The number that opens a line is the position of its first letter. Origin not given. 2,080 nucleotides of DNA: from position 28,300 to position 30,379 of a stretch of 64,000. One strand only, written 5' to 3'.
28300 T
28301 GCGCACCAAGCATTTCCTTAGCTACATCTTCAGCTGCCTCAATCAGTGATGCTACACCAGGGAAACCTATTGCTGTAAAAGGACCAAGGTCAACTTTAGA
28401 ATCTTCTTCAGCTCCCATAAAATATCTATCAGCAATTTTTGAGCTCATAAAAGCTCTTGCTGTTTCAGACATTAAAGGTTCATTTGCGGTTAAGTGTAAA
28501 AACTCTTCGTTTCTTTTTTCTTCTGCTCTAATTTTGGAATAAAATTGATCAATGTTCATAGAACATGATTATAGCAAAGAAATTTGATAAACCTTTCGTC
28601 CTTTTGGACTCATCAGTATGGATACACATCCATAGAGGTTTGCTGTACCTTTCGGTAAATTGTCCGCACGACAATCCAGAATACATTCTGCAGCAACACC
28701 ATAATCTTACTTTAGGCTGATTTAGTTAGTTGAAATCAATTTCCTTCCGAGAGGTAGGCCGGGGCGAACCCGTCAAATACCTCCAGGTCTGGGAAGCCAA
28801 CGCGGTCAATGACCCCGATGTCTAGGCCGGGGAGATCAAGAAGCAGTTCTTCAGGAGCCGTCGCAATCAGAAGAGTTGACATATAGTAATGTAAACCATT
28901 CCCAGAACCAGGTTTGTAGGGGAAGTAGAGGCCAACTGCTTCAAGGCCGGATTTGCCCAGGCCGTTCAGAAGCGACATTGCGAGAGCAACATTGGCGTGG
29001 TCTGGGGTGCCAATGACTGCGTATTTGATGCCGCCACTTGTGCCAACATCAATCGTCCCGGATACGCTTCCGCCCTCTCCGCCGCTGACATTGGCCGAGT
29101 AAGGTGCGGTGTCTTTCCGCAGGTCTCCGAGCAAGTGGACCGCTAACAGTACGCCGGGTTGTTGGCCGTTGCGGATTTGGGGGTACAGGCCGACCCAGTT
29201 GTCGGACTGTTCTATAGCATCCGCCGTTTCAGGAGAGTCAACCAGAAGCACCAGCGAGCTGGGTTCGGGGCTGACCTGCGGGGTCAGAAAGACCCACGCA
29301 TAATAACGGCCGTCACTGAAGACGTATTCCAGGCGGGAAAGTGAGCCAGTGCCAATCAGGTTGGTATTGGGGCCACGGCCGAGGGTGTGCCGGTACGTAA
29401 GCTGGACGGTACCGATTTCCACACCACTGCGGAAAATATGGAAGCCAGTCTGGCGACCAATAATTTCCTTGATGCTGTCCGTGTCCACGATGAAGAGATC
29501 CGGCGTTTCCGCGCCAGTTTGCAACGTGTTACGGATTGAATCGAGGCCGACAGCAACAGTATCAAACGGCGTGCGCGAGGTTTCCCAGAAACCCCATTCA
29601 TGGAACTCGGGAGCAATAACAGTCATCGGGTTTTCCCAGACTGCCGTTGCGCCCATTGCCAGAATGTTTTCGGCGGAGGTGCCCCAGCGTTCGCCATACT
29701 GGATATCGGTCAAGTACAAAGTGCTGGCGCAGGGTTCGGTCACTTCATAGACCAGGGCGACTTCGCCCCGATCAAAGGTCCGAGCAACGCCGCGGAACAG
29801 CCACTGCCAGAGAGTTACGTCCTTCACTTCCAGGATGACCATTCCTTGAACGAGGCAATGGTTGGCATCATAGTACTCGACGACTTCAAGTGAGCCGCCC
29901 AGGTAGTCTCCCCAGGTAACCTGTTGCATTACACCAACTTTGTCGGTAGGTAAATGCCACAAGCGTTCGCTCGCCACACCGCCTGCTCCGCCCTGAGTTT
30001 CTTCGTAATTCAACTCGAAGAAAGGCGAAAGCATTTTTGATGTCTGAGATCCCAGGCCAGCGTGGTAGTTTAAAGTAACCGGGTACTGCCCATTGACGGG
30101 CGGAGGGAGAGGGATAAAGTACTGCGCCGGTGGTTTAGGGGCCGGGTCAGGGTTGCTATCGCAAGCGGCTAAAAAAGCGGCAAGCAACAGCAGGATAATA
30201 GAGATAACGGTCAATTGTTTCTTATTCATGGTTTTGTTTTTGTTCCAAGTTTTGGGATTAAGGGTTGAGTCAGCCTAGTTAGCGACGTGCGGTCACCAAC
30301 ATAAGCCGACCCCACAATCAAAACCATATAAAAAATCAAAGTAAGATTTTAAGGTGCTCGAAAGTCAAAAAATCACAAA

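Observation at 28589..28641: Canonical type III hammerhead ribozyme in the glyA 5' leader, at the edge of a high-GC insertion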

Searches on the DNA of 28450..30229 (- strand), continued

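Call 71: search_with_rna_model(model_id=R1, sources=[window, L006, L007, L008, L009, L010, L013, L086, L088, L089, L090, L091, L092, L215, L216, L097, L098, L099, L100, L101, L102, L107, L111, L112, L114, L115, L118, L121, L126, L129, L130, L136, L139, L140, L146, L148, L150, L152, L156, L160, L162, L164, L166, L167, L170, L172, L173, L176, L179, L182, L183, L185, L186, L187, L192, L193, L198, L200, L202, L203, L208, L209, L213, L214], max_evalue=1)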
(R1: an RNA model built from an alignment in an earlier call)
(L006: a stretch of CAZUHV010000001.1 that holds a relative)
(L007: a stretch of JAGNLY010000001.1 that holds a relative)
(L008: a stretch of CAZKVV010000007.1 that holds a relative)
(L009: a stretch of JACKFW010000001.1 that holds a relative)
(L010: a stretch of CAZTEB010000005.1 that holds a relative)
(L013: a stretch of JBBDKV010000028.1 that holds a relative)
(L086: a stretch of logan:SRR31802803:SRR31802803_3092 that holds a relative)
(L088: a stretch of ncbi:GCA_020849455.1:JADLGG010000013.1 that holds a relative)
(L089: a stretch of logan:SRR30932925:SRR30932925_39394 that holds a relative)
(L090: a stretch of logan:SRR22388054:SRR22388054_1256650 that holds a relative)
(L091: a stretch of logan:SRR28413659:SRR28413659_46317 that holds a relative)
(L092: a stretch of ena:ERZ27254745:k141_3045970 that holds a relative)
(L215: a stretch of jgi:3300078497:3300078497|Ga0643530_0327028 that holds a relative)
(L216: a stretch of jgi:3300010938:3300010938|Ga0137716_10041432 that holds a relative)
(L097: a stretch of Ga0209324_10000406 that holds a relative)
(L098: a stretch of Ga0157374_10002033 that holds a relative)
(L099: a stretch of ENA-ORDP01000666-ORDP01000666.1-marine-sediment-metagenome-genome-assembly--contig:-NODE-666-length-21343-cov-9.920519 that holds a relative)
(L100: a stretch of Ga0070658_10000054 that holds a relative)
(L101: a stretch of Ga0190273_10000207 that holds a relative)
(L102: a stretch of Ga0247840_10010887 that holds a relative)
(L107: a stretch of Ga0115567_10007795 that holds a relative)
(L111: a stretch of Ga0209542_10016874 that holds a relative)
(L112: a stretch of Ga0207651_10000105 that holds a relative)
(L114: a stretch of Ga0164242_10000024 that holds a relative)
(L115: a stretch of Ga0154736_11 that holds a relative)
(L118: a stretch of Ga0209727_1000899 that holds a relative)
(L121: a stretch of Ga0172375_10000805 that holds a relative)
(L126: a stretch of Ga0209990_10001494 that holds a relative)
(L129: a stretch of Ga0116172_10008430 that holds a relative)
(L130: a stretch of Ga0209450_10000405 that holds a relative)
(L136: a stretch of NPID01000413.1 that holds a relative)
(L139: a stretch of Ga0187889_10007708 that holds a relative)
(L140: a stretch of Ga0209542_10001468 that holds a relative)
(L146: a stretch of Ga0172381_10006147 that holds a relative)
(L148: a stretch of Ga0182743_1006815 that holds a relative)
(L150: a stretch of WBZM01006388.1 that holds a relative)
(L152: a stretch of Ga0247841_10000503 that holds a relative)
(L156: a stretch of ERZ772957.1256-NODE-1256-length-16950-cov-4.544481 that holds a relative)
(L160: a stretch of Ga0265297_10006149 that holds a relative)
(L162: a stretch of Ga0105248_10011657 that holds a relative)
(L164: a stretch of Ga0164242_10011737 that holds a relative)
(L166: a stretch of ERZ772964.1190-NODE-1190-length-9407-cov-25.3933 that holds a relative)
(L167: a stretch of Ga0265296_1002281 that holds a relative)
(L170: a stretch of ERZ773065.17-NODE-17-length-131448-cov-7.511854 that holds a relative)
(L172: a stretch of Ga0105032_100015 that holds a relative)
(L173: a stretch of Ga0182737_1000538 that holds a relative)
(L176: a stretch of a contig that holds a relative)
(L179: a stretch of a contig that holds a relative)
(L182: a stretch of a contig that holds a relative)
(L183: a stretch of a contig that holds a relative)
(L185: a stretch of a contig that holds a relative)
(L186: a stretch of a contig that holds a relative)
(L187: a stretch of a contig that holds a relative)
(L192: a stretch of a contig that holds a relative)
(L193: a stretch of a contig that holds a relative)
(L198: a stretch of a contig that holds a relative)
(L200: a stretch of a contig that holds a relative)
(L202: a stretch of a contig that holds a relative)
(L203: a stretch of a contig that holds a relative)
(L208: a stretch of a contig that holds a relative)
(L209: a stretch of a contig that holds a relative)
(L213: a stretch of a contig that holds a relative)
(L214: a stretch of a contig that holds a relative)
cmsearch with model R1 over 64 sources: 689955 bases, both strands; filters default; matches with E-value up to 1: 60.
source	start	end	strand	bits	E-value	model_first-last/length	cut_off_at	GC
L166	2248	2307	+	77.2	2.5e-24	1-60/60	no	0.45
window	28585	28644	-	76.9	3.3e-24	1-60/60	no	0.4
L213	10710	10769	-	76.7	4.1e-24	1-60/60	no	0.38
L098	12572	12631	-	76.1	6.5e-24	1-60/60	no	0.43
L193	7655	7714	-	76.1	6.6e-24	1-60/60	no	0.47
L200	2620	2679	-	76.1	6.6e-24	1-60/60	no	0.47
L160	11378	11437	-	75.7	9.1e-24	1-60/60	no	0.52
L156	8076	8135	-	75.5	1.1e-23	1-60/60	no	0.5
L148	5336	5395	-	75.1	1.5e-23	1-60/60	no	0.43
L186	7209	7268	-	75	1.6e-23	1-60/60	no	0.48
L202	956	1015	-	74.9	1.8e-23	1-60/60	no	0.43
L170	938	997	-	74.9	1.9e-23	1-60/60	no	0.48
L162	2667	2726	-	74.6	2.4e-23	1-60/60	no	0.48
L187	9281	9340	+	74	3.9e-23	1-60/60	no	0.48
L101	8929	8988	-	73.9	4.2e-23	1-60/60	no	0.45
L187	3592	3651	-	73.3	7e-23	1-60/60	no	0.42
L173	807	866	+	73.2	7.4e-23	1-60/60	no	0.47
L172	141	200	-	73.1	8.6e-23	1-60/60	no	0.42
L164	351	410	-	73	8.8e-23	1-60/60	no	0.48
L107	8705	8764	-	72.9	9.7e-23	1-60/60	no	0.4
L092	1962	2021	+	72.8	1.1e-22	1-60/60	no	0.52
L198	1702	1761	+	72.8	1.1e-22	1-60/60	no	0.43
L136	7211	7270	+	72.7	1.1e-22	1-60/60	no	0.5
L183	1146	1205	+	72.7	1.1e-22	1-60/60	no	0.38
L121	8877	8936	+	72.6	1.2e-22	1-60/60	no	0.45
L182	3720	3779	+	72.5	1.3e-22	1-60/60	no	0.52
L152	4397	4456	-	72.5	1.4e-22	1-60/60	no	0.35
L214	8328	8387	-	72.5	1.4e-22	1-60/60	no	0.35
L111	8155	8214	+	72.4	1.5e-22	1-60/60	no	0.47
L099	5147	5206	-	72.3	1.6e-22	1-60/60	no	0.47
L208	5290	5349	+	72.2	1.8e-22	1-60/60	no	0.45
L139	3476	3535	+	72.1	1.8e-22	1-60/60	no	0.45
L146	2453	2512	+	71.6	3e-22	1-60/60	no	0.52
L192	2238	2297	+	71.2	3.9e-22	1-60/60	no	0.38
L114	5597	5656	-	70.9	5.5e-22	1-60/60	no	0.47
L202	275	334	-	70.4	8.2e-22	1-60/60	no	0.55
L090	2753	2812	+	69.9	1.3e-21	1-60/60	no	0.52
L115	6971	7030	-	69.5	1.8e-21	1-60/60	no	0.45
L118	6562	6621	-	69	2.5e-21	1-60/60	no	0.47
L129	7595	7654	+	69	2.6e-21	1-60/60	no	0.47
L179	5929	5988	-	69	2.6e-21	1-60/60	no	0.47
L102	8229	8288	+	68.6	3.8e-21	1-60/60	no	0.43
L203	1250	1309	+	68.4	4.5e-21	1-60/60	no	0.62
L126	4230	4289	-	67.9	6.5e-21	1-60/60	no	0.38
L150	4083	4140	+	67.7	8.2e-21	1-60/60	no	0.47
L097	7677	7736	-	67.5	9.4e-21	1-60/60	no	0.47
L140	2884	2943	+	67.2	1.2e-20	1-60/60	no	0.53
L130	7193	7252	-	65.4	5.5e-20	1-60/60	no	0.4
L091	2206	2265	+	65.2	6.3e-20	1-60/60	no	0.52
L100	6114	6172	-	64.9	8.1e-20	1-60/60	no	0.36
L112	1045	1103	-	64.9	8.1e-20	1-60/60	no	0.36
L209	7667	7725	+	63.6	2.5e-19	1-60/60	no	0.49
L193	2122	2181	-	63.2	3.5e-19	1-60/60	no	0.53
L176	3059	3117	-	62.1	9e-19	1-60/60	no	0.37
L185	752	810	+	59.6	7.2e-18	1-60/60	no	0.36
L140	3717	3776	+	59.4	8.6e-18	1-60/60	no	0.52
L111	9170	9229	+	58.2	2.4e-17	1-60/60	no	0.42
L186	3956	4017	-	57.5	4.4e-17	1-60/60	no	0.52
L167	3985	4044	+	48.8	6.4e-14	1-60/60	no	0.53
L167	5967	6008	+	35.7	4.1e-09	1-60/60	no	0.36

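Call 91: search_rna_families(sources=[L166, L150, L170, L116, L107, L213, L187, L197, L120], threshold=evalue, max_evalue=1)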
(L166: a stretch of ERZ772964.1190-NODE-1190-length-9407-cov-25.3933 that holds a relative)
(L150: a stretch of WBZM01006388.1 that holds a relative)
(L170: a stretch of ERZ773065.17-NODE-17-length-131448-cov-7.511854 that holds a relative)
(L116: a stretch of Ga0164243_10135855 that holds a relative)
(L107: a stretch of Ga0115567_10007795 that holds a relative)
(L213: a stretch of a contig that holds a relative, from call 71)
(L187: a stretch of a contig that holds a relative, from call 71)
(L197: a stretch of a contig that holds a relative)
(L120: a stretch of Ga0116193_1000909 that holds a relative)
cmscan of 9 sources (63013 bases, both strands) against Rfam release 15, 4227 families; matches with E-value up to 1: 14.
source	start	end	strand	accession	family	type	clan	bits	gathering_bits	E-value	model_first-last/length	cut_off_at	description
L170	1446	1527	-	RF03147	RAGATH-10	Gene; sRNA;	-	69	41.2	4.6e-11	1-82/82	no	RAGATH-10 RNA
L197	1720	1792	+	RF00005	tRNA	Gene; tRNA;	CL00001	62.8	29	3e-11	1-71/71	no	tRNA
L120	558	629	+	RF00005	tRNA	Gene; tRNA;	CL00001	59.9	29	1.9e-10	1-71/71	no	tRNA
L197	89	170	+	RF00005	tRNA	Gene; tRNA;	CL00001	56.2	29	1.9e-09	1-71/71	no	tRNA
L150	4085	4137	+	RF00008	Hammerhead_3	Gene; ribozyme;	CL00010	43.1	48.5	4.5e-06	1-54/54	no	Hammerhead ribozyme (type III)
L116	580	634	-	RF00008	Hammerhead_3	Gene; ribozyme;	CL00010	42.8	48.5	5.4e-06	1-54/54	no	Hammerhead ribozyme (type III)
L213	10713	10767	-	RF00008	Hammerhead_3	Gene; ribozyme;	CL00010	41.1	48.5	1.7e-05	1-54/54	no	Hammerhead ribozyme (type III)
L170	941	995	-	RF00008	Hammerhead_3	Gene; ribozyme;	CL00010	40.7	48.5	2.2e-05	1-54/54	no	Hammerhead ribozyme (type III)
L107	10044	10137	-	RF00023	tmRNA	Gene;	CL00001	37.4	47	2e-11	274-374/374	5'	transfer-messenger RNA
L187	3601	3643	-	RF00008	Hammerhead_3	Gene; ribozyme;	CL00010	30.8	48.5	0.013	7-48/54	no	Hammerhead ribozyme (type III)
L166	2256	2298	+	RF00008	Hammerhead_3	Gene; ribozyme;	CL00010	29.3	48.5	0.035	7-48/54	no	Hammerhead ribozyme (type III)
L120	1366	1416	+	RF00008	Hammerhead_3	Gene; ribozyme;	CL00010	26.8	48.5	0.18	1-54/54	no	Hammerhead ribozyme (type III)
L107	9843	9906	+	RF03894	mir-5736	Gene; miRNA;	-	26.7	90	0.68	1-80/80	no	mir-5736 microRNA precursor family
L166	2002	2076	-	RF03831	mir-627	Gene; miRNA;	-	24.5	86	0.55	1-87/87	no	mir-627 microRNA precursor family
